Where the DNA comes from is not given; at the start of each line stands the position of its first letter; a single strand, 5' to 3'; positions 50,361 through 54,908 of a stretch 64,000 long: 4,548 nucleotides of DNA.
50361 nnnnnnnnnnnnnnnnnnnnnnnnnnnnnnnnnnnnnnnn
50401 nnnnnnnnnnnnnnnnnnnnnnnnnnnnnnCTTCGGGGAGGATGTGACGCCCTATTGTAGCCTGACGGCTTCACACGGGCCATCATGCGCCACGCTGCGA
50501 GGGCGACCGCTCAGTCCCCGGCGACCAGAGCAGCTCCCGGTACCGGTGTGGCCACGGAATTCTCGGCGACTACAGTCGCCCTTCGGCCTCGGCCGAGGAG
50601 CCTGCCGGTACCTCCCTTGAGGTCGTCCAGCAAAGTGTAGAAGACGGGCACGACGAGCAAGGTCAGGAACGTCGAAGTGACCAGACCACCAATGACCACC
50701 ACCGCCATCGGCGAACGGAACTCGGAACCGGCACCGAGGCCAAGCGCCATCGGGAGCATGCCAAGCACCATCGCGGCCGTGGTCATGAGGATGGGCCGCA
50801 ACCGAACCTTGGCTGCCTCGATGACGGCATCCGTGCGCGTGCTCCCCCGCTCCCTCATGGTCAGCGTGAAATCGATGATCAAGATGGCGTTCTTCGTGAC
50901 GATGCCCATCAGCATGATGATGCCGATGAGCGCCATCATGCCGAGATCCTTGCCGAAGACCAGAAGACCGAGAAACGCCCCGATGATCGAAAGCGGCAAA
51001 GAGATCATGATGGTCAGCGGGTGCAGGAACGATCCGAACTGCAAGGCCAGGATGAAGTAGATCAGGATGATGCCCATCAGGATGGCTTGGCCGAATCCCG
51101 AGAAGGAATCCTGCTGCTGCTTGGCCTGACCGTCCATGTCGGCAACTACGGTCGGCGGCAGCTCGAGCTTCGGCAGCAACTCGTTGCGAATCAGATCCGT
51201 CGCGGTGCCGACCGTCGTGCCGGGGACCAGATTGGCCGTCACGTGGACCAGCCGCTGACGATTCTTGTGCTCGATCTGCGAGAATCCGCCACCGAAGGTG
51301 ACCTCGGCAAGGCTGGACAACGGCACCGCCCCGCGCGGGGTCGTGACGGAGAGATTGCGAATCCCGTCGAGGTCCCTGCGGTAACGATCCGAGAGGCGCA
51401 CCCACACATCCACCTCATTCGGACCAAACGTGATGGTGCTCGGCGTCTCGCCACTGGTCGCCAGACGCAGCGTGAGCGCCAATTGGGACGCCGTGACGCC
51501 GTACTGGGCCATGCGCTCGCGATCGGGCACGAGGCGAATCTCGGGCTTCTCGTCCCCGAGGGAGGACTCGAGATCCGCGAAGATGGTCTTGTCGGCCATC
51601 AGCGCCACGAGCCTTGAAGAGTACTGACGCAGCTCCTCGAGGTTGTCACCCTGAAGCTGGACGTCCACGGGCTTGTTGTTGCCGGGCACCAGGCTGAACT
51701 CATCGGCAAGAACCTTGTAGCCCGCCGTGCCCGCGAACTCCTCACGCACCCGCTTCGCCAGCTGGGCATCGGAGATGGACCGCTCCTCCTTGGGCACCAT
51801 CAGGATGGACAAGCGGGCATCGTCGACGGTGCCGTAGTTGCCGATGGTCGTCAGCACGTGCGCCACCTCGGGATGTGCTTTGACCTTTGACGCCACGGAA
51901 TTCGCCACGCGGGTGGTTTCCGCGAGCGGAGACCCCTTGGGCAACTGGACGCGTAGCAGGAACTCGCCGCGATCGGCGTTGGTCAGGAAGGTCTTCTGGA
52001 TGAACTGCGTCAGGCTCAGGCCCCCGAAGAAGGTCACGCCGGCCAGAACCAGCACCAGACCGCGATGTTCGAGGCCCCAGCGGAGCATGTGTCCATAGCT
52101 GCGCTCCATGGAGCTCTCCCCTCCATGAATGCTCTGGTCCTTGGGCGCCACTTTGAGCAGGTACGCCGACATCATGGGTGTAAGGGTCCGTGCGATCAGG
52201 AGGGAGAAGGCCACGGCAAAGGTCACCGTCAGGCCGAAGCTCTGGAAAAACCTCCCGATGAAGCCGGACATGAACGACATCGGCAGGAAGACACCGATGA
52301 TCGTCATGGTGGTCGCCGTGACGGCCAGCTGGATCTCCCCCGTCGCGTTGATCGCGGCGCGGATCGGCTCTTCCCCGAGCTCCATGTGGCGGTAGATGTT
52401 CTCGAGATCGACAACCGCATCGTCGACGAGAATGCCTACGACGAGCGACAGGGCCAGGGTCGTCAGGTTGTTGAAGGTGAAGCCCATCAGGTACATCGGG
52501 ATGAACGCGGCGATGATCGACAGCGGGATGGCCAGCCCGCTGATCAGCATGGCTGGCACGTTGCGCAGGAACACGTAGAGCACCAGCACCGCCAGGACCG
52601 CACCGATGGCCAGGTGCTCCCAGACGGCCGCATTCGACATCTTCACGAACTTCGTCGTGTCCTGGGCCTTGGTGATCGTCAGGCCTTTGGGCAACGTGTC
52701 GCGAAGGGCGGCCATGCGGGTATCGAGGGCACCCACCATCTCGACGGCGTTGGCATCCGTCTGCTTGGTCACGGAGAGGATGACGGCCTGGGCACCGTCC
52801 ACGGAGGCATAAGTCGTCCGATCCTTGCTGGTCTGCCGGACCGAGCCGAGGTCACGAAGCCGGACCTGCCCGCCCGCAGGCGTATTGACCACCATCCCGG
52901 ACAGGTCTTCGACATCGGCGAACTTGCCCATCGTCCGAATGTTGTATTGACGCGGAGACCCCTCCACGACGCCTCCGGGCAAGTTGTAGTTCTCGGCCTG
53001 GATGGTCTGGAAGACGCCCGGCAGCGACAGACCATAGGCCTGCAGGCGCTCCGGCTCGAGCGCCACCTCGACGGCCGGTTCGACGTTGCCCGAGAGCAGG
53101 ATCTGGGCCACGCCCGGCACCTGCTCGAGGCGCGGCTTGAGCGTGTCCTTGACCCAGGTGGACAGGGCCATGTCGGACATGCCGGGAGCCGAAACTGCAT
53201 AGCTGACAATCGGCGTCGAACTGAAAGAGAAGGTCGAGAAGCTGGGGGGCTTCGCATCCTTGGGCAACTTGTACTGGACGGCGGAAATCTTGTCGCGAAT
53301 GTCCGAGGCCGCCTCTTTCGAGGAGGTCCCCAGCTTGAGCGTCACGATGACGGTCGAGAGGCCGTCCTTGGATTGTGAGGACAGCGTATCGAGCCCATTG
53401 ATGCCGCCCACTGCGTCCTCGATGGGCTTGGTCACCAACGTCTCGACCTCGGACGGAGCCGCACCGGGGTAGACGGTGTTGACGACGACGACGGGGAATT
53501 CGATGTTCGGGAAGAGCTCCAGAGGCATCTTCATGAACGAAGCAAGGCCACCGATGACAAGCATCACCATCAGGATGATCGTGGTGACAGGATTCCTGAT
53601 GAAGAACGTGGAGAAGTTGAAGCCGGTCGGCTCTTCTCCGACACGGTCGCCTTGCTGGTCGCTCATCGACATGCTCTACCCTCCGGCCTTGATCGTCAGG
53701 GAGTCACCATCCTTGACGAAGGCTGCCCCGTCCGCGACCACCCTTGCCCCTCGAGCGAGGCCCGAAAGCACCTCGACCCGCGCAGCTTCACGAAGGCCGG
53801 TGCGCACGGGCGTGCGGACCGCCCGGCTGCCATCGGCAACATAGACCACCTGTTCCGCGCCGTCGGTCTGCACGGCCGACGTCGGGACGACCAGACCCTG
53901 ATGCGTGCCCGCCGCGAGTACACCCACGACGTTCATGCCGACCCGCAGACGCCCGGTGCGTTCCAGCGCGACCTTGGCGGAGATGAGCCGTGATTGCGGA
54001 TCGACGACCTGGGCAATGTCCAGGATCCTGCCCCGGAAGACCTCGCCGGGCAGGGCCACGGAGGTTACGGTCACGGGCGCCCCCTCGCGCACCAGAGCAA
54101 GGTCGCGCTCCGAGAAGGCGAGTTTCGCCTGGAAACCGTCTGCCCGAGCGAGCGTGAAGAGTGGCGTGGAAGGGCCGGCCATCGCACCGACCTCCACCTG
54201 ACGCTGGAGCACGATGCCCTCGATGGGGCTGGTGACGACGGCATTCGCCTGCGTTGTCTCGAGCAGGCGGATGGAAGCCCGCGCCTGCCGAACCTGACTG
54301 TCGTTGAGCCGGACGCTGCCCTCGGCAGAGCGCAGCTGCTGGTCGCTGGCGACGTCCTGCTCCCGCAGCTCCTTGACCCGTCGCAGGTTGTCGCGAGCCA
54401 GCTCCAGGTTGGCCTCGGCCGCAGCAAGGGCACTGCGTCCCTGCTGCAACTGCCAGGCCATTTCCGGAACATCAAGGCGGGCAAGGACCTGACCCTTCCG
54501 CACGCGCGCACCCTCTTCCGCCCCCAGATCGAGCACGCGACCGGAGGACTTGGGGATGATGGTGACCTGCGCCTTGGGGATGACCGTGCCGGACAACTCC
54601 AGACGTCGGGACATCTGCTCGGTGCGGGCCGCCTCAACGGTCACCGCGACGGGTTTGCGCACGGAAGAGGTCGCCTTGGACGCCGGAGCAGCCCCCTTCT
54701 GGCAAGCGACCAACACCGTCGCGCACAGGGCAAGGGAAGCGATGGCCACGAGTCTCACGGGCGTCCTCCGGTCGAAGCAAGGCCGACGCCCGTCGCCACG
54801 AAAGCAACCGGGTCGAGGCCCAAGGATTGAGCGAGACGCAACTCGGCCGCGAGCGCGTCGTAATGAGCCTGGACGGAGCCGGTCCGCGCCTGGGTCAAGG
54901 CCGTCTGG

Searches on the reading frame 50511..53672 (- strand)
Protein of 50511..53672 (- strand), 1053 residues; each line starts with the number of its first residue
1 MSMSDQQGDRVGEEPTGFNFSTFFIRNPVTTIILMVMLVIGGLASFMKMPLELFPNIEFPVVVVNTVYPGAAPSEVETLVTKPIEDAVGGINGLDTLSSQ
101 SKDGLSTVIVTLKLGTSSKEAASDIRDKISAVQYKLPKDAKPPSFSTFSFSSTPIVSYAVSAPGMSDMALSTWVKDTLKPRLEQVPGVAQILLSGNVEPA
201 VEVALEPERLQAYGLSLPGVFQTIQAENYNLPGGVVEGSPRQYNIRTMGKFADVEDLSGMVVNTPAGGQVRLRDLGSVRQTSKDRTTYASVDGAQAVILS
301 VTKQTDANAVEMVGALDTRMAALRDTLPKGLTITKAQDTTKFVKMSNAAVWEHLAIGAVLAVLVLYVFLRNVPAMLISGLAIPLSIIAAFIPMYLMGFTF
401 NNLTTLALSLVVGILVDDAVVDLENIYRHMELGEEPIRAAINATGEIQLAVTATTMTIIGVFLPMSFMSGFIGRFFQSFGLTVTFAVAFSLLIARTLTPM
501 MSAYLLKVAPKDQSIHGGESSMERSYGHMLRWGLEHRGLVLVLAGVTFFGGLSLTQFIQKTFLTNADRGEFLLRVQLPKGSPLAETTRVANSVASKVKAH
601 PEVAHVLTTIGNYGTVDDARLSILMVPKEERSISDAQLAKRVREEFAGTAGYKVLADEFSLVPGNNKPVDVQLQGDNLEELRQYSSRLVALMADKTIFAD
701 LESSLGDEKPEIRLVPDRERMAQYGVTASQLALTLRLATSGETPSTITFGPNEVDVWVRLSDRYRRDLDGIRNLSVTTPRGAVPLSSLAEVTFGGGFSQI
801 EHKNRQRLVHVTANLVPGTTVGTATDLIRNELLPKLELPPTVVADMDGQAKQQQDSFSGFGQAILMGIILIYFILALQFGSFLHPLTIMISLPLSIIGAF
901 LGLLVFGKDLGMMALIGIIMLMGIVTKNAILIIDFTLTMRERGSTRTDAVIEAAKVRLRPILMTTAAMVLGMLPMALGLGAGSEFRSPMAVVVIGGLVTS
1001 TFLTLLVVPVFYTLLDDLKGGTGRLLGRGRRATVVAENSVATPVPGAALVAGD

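Call 73: search_protein_families(library=pfam, proteins=[window:50511-53672:-], max_evalue=0.001)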
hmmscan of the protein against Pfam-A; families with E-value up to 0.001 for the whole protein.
window:50511-53672:- (1053 aa): 2 families
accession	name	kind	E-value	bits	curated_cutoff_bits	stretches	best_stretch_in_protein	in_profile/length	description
PF00873.25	ACR_tran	-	3e-275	916.2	28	1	20-1015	1-1020/1021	AcrB/AcrD/AcrF family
PF03176.21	MMPL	-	6.2e-12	45.5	20.5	1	287-505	79-302/333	MMPL family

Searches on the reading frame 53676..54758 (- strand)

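Call 73: search_protein_families(library=pfam, proteins=[window:53676-54758:-], max_evalue=0.001)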
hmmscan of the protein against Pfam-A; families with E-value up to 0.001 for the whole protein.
window:53676-54758:- (360 aa): 4 families
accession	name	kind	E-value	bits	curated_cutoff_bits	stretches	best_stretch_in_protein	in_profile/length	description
PF16576.10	HlyD_D23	-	1.7e-25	90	30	1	50-275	3-212/214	Barrel-sandwich domain of CusB or HlyD membrane-fusion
PF13437.12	HlyD_3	-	5.8e-15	56.4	22.2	1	174-273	1-105/106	HlyD family secretion protein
PF13533.13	Biotin_lipoyl_2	-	5.4e-05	23.4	29.8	1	65-96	1-32/32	Biotin-lipoyl like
PF00364.28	Biotin_lipoyl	-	0.00022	21.4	22.1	0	62-95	40-73/73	Biotin-requiring enzyme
